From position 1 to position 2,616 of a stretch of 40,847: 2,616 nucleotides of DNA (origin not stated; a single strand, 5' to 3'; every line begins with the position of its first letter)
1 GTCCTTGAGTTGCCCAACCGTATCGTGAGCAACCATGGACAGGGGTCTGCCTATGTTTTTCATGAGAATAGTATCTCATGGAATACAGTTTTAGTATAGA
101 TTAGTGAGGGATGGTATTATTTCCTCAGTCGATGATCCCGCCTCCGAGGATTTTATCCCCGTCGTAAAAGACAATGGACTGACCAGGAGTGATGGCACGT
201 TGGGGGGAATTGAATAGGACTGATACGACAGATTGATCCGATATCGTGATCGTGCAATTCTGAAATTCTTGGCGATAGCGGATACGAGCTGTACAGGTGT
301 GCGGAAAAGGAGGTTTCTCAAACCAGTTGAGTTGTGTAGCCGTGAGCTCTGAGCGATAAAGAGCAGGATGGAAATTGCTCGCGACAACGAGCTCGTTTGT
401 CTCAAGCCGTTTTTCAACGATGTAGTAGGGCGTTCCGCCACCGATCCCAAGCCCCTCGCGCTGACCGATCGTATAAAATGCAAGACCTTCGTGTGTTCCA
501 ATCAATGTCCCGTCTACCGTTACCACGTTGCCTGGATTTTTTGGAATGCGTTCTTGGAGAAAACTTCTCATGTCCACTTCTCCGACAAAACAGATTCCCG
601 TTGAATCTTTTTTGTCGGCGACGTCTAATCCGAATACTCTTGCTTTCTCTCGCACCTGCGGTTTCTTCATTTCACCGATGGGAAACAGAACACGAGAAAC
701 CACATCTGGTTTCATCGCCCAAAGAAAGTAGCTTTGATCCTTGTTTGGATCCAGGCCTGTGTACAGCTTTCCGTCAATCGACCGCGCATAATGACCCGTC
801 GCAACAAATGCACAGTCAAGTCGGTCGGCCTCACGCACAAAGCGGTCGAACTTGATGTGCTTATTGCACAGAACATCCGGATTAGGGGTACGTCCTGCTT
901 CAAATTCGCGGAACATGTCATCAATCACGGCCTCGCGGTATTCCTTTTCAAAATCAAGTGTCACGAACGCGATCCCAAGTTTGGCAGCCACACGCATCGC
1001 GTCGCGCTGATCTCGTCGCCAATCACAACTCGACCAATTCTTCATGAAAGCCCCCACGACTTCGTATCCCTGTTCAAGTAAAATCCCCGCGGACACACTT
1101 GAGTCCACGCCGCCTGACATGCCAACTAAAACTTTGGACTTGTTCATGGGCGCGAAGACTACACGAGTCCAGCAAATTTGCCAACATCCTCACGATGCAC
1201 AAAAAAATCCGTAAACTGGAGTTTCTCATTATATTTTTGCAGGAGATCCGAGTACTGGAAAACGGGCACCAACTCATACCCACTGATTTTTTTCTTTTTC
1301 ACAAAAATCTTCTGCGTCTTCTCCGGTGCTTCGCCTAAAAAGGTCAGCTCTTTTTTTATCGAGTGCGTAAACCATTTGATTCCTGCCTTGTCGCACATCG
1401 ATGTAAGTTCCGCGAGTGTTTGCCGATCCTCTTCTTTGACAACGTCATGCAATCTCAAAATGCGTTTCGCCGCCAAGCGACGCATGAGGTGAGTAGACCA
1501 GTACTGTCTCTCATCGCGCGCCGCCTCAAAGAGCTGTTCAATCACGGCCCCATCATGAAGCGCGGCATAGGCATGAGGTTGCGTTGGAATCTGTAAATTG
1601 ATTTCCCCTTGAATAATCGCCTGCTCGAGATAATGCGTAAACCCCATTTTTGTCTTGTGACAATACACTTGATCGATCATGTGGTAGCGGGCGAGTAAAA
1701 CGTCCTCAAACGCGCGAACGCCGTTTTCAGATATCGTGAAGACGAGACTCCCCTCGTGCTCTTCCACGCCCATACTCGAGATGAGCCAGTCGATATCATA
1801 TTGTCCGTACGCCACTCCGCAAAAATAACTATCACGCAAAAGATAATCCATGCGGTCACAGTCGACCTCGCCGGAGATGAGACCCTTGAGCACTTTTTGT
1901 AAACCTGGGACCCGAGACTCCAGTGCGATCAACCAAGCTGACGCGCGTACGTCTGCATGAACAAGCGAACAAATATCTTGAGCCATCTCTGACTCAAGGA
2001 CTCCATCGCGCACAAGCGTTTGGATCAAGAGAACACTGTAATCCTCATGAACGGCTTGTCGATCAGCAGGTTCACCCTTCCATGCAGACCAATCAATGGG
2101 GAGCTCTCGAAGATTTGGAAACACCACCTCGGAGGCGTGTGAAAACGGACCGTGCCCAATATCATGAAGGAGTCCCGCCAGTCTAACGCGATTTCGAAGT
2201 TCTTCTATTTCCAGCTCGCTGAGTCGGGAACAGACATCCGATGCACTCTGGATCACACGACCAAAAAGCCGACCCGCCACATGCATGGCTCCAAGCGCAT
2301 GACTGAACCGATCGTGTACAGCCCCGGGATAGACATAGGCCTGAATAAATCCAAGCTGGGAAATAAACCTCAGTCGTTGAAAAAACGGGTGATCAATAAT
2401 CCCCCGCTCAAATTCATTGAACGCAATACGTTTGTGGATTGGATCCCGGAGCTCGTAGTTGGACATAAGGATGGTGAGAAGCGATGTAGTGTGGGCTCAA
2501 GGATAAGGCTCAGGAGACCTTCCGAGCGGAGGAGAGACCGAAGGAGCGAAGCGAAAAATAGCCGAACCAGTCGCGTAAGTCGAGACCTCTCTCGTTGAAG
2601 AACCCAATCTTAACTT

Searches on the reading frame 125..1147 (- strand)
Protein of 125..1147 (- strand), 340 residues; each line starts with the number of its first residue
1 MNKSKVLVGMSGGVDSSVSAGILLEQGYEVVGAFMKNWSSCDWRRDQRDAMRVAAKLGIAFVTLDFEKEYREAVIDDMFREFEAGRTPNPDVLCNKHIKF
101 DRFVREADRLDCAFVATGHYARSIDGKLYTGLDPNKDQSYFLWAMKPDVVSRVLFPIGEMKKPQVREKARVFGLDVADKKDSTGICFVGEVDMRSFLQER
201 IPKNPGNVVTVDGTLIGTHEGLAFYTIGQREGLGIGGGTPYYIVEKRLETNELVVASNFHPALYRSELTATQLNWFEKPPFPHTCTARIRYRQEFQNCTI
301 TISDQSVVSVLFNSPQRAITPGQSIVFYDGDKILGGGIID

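Call 7: search_protein_families(library=pfam, proteins=[window:125-1147:-], max_evalue=0.001)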
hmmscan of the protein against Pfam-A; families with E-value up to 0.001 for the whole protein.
window:125-1147:- (340 aa): 6 families
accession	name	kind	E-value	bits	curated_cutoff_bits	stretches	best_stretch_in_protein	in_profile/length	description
PF03054.22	tRNA_Me_trans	-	5.8e-69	232.2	20.6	1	5-189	2-201/202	tRNA methyl transferase HUP domain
PF20258.4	tRNA_Me_trans_C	-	5.7e-24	84.7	20.6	1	266-339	2-77/77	Aminomethyltransferase beta-barrel domain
PF20259.3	tRNA_Me_trans_M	-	1.3e-21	76.4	27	1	195-256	2-65/66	tRNA methyl transferase PRC-barrel domain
PF02540.23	NAD_synthase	-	1.9e-06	27.6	21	1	3-71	18-86/242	NAD synthase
PF02568.20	ThiI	-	0.0002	21.5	20.5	1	4-68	4-74/197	Thiamine biosynthesis protein (ThiI)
PF24167.1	DUF7411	-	0.00095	19.2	28.7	0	5-80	2-72/194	Family of unknown function (DUF7411)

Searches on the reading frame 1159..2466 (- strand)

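Call 7: search_protein_families(library=pfam, proteins=[window:1159-2466:-], max_evalue=0.001)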
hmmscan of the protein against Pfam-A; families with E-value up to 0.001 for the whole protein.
window:1159-2466:- (435 aa): 3 families
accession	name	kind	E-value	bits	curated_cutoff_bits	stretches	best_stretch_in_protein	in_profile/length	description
PF01966.28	HD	-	2.4e-07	31.5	22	1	53-115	1-48/116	HD domain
PF19276.4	HD_assoc_2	-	2.5e-05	24.3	23.1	1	224-336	2-107/222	HD associated region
PF18019.7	Cas3_HD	-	0.00094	19.7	23.1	0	51-167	13-123/207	Cas3, HD domain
